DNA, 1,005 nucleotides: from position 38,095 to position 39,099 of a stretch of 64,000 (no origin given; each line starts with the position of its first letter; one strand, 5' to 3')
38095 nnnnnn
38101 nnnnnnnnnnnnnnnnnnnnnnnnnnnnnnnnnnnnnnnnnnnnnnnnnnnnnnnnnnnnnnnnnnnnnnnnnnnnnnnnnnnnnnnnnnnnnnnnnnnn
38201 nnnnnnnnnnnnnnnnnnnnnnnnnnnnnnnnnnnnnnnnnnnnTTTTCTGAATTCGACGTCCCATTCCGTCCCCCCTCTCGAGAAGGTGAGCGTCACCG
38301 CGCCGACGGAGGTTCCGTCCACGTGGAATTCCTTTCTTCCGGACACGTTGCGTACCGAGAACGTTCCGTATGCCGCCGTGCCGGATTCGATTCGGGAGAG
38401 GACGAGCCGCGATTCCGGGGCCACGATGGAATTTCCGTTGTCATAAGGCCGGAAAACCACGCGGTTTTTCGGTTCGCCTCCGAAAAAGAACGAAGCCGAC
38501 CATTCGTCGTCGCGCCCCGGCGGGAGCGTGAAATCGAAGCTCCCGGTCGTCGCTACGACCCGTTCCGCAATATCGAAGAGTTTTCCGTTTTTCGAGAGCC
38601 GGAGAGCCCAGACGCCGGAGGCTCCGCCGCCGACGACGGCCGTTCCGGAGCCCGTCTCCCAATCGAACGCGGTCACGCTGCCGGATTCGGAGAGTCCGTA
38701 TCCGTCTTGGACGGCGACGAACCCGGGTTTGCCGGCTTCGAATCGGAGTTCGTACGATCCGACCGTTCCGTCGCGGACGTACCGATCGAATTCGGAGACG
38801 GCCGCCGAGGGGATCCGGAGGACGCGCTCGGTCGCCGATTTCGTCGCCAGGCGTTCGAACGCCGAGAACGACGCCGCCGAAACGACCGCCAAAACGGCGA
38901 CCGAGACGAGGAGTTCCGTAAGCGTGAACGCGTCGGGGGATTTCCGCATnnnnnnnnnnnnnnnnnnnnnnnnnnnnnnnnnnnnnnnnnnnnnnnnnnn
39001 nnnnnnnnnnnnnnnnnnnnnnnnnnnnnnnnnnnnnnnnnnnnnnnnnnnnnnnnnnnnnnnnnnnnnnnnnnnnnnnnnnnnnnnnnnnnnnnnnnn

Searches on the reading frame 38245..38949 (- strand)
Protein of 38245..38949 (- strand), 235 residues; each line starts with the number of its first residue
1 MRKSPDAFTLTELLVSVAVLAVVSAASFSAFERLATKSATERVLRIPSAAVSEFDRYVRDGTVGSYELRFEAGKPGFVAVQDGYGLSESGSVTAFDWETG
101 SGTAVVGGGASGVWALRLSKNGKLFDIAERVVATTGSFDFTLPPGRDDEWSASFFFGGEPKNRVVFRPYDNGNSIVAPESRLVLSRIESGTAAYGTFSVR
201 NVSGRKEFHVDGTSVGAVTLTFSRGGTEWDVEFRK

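Call 55: search_protein_families(library=pfam, proteins=[window:38245-38949:-], max_evalue=0.01)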
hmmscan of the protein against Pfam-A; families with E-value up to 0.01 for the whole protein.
seq(235 aa): 2 families
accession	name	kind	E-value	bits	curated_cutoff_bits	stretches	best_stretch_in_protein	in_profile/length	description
PF07963.17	N_methyl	-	3e-05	23.8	21.2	1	7-27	6-26/27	Prokaryotic N-terminal methylation motif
PF08495.15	FIST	-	0.0095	16.3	23.2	0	17-117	63-131/189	FIST N domain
